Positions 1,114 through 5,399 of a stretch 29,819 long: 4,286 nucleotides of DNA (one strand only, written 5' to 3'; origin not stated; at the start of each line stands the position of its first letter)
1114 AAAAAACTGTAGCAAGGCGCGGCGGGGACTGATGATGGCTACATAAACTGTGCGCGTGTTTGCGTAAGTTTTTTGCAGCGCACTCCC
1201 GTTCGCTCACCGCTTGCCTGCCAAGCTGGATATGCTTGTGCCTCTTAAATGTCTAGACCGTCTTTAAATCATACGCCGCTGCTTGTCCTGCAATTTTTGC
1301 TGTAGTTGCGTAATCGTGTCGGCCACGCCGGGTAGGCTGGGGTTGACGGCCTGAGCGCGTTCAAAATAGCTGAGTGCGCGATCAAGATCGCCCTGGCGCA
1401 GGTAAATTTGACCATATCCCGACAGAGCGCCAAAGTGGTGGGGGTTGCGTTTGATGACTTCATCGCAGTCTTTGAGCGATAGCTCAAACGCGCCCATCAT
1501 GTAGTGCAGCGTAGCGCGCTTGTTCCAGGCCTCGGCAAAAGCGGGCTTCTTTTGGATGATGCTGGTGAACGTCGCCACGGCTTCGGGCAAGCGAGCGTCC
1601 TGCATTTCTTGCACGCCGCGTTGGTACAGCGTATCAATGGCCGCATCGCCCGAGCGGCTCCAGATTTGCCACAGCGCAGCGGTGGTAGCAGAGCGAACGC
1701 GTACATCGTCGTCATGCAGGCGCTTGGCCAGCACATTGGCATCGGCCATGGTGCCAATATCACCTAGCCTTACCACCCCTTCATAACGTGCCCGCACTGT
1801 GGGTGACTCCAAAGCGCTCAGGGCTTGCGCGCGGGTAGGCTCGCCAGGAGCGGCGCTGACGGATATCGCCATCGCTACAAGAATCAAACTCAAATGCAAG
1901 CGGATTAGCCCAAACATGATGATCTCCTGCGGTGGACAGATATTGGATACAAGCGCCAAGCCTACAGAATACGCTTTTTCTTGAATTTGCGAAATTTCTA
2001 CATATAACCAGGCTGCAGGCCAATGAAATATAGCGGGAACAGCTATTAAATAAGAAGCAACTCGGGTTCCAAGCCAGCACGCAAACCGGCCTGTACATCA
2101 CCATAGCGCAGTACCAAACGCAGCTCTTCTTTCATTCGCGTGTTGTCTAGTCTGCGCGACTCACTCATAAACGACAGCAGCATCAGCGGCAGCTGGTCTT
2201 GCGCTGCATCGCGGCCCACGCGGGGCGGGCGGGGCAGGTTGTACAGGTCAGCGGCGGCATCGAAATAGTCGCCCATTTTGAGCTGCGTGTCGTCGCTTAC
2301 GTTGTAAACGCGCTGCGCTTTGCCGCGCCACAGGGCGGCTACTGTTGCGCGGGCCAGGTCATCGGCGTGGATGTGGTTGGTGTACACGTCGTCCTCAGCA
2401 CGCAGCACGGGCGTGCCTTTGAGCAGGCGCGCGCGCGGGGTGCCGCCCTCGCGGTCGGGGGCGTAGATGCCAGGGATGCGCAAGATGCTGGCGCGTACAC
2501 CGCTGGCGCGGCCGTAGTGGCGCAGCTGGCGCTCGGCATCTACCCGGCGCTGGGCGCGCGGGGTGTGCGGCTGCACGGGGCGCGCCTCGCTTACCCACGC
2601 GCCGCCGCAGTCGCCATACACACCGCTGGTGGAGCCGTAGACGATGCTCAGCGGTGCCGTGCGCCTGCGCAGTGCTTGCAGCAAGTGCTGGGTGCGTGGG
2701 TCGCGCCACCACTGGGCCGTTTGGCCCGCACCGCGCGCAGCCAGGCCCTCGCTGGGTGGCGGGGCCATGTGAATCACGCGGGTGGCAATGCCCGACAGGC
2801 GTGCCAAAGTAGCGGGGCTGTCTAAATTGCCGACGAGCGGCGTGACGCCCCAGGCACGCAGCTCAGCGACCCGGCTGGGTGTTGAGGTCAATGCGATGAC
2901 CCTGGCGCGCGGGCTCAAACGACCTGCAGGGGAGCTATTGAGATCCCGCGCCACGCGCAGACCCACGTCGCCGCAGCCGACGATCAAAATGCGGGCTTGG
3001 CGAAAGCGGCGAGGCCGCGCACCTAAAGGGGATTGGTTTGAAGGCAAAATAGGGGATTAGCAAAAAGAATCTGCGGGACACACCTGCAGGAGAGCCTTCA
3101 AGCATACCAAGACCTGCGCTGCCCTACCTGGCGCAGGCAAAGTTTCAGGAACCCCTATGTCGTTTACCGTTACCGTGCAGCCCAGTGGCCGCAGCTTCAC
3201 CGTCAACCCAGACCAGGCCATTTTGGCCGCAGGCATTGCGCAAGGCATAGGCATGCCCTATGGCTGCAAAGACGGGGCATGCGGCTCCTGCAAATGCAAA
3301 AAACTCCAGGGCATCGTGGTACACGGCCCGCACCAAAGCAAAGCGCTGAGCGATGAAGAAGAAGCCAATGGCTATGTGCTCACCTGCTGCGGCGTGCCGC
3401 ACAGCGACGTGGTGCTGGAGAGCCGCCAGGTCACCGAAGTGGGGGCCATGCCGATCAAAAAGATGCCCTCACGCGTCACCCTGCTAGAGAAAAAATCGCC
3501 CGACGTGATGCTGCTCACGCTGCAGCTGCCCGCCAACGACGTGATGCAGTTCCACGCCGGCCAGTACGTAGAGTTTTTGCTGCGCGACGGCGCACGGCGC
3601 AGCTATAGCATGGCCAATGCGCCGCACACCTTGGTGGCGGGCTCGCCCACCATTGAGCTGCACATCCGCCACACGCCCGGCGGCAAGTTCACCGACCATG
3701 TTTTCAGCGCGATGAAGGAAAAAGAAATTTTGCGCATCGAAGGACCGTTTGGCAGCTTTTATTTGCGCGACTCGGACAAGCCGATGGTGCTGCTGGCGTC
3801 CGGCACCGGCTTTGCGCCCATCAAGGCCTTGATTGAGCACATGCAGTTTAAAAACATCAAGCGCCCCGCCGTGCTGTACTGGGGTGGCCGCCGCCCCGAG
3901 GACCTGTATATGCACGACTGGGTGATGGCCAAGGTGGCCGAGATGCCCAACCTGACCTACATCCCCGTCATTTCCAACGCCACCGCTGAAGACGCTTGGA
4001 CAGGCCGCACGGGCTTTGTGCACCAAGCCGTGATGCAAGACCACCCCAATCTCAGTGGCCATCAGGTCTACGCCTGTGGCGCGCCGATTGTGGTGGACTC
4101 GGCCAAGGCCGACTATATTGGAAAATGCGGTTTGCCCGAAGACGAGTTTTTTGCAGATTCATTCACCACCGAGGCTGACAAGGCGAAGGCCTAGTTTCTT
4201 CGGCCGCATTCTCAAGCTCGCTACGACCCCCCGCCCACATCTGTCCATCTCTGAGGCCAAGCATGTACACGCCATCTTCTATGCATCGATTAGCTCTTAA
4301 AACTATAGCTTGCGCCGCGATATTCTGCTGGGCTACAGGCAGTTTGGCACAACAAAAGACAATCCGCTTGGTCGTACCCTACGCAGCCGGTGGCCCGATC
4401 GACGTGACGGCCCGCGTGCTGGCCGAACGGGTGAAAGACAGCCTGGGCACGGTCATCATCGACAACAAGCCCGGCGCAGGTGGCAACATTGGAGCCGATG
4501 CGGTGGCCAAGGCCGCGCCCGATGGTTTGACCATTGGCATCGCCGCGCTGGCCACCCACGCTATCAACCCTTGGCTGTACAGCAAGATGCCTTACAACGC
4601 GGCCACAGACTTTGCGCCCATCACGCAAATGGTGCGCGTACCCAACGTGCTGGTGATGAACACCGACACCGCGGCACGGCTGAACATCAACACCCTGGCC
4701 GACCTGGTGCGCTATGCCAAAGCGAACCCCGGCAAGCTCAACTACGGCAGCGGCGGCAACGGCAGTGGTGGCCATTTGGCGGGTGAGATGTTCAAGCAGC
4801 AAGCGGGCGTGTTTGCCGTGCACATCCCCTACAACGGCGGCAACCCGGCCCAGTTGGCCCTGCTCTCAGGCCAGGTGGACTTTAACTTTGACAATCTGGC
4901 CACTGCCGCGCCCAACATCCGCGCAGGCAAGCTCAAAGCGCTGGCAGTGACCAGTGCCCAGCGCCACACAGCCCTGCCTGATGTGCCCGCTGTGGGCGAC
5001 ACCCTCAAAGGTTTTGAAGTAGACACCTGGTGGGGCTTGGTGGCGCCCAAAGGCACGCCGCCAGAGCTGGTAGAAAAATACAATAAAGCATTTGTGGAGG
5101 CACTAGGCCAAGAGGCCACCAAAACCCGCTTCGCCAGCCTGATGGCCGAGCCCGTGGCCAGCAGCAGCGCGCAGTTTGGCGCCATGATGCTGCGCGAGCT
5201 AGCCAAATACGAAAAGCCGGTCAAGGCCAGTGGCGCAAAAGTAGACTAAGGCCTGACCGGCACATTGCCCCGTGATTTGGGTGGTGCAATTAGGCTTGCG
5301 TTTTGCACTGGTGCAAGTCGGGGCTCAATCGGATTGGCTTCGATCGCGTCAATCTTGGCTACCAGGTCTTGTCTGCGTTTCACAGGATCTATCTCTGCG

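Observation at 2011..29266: Nine gap-free copies of a 48-bp tripartite element, about one per 3.3 kb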

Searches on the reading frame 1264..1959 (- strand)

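Call 72: search_protein_families(library=pfam, proteins=[window:1264-1959:-], max_evalue=0.00001)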
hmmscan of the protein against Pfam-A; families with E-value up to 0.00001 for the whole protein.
window:1264-1959:- (231 aa): 10 families
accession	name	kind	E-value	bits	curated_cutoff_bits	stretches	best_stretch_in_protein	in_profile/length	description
PF00515.34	TPR_1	-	2.4e-15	56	27.8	1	142-175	1-34/34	Tetratricopeptide repeat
PF07719.23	TPR_2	-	2.6e-14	52.5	27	1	178-208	3-33/34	Tetratricopeptide repeat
PF13432.12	TPR_16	-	4.1e-11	43.5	32.7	1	165-204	20-59/65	Tetratricopeptide repeat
PF14559.12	TPR_19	-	3.3e-09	37.4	25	0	162-208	11-57/68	Tetratricopeptide repeat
PF13428.12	TPR_14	-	1.1e-08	35.3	23.5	0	179-210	4-35/44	Tetratricopeptide repeat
PF13431.12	TPR_17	-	1.2e-07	31.9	24.4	0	165-196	2-33/34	Tetratricopeptide repeat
PF13424.12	TPR_12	-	1.6e-07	31.8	30.1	1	142-205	3-74/77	Tetratricopeptide repeat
PF13181.12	TPR_8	-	5e-07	29.8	25.7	0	182-208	7-33/34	Tetratricopeptide repeat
PF13371.12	TPR_9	-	1.5e-06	28.6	35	0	122-174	9-61/73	Tetratricopeptide repeat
PF13174.12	TPR_6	-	6.9e-06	26.8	26.3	0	181-207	5-31/33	Tetratricopeptide repeat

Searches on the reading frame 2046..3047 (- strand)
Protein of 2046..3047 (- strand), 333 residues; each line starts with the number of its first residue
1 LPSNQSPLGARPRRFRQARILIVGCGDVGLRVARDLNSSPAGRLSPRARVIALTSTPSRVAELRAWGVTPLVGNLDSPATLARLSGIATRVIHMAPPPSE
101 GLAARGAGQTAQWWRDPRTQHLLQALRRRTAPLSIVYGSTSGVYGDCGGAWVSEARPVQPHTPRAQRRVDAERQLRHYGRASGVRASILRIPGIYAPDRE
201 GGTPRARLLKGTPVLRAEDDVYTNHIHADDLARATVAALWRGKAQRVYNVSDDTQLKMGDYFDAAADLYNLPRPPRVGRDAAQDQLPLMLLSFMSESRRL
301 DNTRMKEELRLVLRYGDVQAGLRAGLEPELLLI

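Call 72: search_protein_families(library=pfam, proteins=[window:2046-3047:-], max_evalue=0.00001)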
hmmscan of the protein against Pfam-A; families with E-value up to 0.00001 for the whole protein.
window:2046-3047:- (333 aa): 2 families
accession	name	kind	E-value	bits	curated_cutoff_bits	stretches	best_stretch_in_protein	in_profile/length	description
PF01370.27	Epimerase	-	4.4e-13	49.6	20.9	1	20-250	1-239/240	NAD dependent epimerase/dehydratase family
PF16363.11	GDP_Man_Dehyd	-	7.7e-06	26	27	0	119-263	106-260/332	GDP-mannose 4,6 dehydratase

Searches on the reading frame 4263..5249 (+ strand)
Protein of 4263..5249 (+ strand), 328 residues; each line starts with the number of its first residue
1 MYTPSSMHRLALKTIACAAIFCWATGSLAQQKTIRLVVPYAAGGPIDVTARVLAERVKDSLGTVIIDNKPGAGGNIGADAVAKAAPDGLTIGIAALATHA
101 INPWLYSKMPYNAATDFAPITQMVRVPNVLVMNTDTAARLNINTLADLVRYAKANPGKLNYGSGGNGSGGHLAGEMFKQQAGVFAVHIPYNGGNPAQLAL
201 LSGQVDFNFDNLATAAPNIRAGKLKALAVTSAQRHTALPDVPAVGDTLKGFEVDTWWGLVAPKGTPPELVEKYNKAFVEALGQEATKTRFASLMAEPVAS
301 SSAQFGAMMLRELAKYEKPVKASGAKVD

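Call 72: search_protein_families(library=pfam, proteins=[window:4263-5249:+], max_evalue=0.00001)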
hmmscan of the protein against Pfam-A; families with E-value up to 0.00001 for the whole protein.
window:4263-5249:+ (328 aa): 1 family
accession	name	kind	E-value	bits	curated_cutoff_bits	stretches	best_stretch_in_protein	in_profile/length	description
PF03401.19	TctC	-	7.7e-74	249.1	27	1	50-320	2-269/274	Tripartite tricarboxylate transporter family receptor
